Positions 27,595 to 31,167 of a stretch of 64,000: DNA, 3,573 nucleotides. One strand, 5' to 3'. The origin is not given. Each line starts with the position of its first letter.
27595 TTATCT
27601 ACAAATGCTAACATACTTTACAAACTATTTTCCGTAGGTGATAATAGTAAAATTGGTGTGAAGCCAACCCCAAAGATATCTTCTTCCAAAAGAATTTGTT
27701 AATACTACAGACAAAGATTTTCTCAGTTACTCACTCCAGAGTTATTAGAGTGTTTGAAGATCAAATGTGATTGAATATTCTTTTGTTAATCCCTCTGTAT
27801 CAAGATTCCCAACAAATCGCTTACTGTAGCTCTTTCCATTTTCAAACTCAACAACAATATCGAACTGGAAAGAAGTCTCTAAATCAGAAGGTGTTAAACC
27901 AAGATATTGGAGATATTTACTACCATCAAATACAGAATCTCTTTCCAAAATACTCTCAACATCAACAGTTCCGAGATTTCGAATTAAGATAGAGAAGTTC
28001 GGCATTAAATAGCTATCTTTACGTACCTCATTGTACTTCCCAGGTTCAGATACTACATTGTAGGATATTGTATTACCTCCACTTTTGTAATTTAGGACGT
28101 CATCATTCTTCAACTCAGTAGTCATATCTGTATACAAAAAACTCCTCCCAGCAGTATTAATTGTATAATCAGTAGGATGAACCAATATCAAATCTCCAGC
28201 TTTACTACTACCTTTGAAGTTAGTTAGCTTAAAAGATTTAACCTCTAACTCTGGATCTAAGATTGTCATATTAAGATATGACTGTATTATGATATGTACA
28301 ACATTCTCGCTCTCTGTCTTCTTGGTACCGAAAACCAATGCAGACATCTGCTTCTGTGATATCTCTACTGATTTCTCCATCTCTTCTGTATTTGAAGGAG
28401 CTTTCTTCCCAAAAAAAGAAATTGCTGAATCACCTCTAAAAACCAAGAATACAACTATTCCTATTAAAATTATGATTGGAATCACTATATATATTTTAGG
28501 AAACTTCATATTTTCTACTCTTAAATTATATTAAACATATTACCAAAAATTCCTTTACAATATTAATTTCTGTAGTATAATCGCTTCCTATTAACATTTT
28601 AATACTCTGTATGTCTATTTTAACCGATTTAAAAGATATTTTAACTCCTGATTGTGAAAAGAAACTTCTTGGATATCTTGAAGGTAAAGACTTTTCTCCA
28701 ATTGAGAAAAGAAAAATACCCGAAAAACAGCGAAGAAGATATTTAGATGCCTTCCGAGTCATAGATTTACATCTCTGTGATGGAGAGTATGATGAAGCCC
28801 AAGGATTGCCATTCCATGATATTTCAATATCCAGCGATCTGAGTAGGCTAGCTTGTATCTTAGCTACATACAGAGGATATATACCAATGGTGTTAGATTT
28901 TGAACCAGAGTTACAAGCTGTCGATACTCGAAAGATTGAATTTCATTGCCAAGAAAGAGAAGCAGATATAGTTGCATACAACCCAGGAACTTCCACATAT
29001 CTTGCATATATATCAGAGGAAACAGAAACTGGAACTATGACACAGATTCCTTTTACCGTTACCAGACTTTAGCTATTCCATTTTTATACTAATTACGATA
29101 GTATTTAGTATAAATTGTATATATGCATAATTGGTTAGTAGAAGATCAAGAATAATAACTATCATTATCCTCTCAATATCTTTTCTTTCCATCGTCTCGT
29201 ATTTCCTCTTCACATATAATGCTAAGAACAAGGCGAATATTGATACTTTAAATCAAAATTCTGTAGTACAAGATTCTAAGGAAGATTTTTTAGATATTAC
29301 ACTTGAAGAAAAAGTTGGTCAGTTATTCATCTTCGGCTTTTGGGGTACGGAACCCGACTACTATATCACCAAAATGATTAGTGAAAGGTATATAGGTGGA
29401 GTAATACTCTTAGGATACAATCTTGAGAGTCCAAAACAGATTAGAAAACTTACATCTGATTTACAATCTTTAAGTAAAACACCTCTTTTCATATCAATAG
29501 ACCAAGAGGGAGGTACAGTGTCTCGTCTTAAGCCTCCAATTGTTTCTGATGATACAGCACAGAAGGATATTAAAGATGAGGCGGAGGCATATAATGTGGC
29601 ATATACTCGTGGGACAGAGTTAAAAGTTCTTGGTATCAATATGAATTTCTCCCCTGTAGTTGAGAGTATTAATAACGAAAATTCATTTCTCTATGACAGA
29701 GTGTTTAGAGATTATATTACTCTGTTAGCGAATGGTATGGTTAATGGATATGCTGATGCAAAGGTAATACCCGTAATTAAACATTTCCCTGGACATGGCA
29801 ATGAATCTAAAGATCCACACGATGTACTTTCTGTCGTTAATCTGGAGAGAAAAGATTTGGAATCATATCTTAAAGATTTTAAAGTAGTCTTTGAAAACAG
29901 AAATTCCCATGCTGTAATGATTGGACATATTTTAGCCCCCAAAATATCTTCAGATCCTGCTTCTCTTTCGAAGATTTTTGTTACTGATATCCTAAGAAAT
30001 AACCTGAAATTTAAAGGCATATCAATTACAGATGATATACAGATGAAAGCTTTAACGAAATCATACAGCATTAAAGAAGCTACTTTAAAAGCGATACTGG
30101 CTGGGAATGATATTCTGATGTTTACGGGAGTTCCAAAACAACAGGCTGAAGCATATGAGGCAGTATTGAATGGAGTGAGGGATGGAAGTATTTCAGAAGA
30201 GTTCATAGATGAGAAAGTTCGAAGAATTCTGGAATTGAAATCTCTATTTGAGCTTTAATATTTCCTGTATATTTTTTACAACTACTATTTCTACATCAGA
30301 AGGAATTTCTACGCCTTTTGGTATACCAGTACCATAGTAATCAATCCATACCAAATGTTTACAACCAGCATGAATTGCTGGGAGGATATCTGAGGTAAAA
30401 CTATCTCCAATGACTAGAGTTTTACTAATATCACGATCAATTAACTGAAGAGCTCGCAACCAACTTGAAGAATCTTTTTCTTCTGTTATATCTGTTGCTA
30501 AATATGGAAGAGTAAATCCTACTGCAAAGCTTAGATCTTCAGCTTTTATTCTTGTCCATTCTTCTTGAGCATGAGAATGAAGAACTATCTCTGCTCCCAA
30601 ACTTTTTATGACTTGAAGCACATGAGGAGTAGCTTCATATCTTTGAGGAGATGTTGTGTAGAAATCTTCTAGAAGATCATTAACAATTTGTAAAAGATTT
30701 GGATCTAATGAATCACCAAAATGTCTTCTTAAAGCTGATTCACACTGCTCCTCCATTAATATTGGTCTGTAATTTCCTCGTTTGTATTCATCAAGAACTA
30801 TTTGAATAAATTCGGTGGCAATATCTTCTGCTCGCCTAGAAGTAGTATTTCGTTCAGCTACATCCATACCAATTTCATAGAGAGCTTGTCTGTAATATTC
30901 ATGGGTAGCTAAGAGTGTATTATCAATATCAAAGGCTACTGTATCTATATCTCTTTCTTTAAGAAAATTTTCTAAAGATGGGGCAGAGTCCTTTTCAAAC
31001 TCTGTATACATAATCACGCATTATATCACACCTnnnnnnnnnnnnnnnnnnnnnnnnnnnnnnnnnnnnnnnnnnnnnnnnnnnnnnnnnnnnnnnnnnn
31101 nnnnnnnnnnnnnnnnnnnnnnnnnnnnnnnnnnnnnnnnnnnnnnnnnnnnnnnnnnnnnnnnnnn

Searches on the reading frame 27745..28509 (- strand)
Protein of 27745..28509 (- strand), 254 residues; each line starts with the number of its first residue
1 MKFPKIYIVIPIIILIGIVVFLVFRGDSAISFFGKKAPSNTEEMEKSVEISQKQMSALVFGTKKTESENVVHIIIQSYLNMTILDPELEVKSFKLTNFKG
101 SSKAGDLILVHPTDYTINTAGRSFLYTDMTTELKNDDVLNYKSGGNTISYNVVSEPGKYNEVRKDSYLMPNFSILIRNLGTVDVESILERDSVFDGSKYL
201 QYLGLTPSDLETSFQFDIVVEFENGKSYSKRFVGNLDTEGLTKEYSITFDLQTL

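Call 8: search_protein_families(library=pfam, proteins=[window:27745-28509:-], max_evalue=0.00001)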
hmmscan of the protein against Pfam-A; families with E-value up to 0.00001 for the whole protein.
window:27745-28509:- (254 aa): 0 families

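Call 11: search_protein_families(library=pfam, proteins=[window:27745-28509:-], max_evalue=0.01)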
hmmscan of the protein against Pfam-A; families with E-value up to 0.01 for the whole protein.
window:27745-28509:- (254 aa): 1 family
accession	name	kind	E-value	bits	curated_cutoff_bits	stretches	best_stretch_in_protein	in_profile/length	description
PF17779.7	NOD2_WH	-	0.0061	17.1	23.1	0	175-229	2-56/57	NOD2 winged helix domain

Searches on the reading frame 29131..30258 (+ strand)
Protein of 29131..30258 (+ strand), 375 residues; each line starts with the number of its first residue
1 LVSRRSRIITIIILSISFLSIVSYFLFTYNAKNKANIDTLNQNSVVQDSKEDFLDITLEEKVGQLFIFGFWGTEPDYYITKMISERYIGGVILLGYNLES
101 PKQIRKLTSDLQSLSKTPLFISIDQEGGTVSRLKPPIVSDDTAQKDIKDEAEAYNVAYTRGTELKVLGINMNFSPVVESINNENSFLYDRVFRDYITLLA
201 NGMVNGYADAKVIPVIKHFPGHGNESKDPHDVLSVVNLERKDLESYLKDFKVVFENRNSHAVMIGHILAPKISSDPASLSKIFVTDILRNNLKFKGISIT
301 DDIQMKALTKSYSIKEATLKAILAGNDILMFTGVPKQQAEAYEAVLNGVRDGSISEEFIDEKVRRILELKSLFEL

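Call 8: search_protein_families(library=pfam, proteins=[window:29131-30258:+], max_evalue=0.00001)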
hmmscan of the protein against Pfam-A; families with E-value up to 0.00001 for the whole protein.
window:29131-30258:+ (375 aa): 1 family
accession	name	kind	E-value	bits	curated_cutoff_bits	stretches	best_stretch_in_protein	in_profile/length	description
PF00933.27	Glyco_hydro_3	-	2.3e-58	198.5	27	1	57-369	1-316/316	Glycosyl hydrolase family 3 N terminal domain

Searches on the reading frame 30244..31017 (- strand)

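Call 9: search_protein_families(library=pfam, proteins=[window:30244-31017:-], max_evalue=0.00001)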
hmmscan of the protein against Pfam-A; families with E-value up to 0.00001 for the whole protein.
window:30244-31017:- (257 aa): 2 families
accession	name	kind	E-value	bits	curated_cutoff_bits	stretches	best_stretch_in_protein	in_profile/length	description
PF00702.32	Hydrolase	-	1.3e-11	45.6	26.4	1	24-218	1-191/191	haloacid dehalogenase-like hydrolase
PF13419.12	HAD_2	-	1.9e-08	35.1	23.8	1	28-222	2-176/178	Haloacid dehalogenase-like hydrolase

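Call 57: search_protein_families(library=ncbifam, proteins=[window:30244-31017:-], max_evalue=0.00001)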
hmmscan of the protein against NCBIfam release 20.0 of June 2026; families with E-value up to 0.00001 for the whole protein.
window:30244-31017:- (257 aa): 2 families
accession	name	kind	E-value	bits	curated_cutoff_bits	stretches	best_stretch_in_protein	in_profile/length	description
TIGR02253.1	CTE7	subfamily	1.6e-09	37.8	169.75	1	24-230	2-199/221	TIGR02253 family HAD-type hydrolase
TIGR01668.1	YqeG_hyp_ppase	hypoth_equivalog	7.8e-06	25.5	89.1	0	122-225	40-135/170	YqeG family HAD IIIA-type phosphatase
